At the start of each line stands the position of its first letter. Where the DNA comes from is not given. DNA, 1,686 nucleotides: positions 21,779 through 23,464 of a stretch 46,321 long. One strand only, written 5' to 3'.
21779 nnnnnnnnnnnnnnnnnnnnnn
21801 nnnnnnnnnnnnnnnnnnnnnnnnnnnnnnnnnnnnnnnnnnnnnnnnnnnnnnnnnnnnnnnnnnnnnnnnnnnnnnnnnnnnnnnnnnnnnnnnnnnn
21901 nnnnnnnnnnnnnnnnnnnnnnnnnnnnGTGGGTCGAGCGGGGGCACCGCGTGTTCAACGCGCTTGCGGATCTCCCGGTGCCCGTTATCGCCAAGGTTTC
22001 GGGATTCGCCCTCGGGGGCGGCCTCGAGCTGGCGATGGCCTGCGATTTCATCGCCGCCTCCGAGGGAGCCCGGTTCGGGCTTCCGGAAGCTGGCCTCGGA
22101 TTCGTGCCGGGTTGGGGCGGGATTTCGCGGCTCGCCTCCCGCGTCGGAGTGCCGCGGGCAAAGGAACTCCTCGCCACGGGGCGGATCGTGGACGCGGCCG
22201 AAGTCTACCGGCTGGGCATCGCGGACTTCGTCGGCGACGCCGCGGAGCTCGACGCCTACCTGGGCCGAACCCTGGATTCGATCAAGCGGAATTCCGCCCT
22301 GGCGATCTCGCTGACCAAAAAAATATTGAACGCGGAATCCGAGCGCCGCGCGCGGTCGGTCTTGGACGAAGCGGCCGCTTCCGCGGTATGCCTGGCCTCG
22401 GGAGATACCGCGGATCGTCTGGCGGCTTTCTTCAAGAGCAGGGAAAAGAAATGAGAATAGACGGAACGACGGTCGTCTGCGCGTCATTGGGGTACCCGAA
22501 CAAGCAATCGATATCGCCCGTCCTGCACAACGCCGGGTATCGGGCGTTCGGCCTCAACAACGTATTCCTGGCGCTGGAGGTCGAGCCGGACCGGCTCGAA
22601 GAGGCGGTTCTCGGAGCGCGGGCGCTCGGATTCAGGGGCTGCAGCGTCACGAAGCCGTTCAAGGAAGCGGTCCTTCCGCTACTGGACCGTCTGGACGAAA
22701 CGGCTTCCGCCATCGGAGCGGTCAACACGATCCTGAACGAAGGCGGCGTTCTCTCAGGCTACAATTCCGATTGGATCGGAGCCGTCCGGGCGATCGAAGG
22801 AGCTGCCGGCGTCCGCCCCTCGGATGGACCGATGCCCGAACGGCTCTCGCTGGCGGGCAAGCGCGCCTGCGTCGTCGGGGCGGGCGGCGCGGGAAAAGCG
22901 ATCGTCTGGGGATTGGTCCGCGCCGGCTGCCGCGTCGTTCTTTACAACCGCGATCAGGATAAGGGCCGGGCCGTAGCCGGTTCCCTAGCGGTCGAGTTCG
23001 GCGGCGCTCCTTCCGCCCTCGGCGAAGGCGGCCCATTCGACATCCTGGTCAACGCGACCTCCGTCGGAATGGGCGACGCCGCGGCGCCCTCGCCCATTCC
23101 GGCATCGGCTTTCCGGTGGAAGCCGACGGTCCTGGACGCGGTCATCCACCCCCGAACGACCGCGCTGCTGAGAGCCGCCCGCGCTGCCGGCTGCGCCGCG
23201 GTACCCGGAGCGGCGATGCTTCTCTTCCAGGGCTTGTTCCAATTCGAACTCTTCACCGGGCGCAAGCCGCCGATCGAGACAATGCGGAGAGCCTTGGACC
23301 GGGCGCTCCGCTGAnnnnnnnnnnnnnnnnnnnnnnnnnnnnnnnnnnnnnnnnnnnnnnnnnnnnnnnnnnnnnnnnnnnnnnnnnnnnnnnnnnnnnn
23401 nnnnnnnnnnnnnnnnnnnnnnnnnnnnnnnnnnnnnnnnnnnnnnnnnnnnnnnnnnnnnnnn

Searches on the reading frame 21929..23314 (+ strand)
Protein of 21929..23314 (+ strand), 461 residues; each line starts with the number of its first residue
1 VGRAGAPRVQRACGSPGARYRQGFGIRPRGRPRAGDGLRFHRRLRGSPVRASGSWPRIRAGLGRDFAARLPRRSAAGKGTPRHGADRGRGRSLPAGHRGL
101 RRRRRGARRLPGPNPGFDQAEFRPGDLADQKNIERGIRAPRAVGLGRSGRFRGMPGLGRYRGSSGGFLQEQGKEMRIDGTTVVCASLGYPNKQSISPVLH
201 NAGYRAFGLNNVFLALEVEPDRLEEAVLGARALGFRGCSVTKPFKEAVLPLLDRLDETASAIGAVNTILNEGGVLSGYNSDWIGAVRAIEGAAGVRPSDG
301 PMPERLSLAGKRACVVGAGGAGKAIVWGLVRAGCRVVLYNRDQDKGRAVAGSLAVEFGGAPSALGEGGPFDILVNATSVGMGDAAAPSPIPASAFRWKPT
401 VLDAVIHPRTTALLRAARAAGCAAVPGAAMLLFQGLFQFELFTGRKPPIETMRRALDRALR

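Call 29: search_protein_families(library=pfam, proteins=[window:21929-23314:+])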
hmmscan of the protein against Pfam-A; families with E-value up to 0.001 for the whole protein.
window:21929-23314:+ (461 aa): 3 families
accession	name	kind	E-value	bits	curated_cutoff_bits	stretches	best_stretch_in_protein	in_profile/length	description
PF08501.16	Shikimate_dh_N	-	1.5e-25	89.7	27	1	187-268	2-83/83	Shikimate dehydrogenase substrate binding domain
PF18317.6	SDH_C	-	2.6e-11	43.5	25.8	1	429-456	3-30/31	Shikimate 5'-dehydrogenase C-terminal domain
PF01488.26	Shikimate_DH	-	3.3e-05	24.4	24.3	1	307-354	9-57/138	Shikimate / quinate 5-dehydrogenase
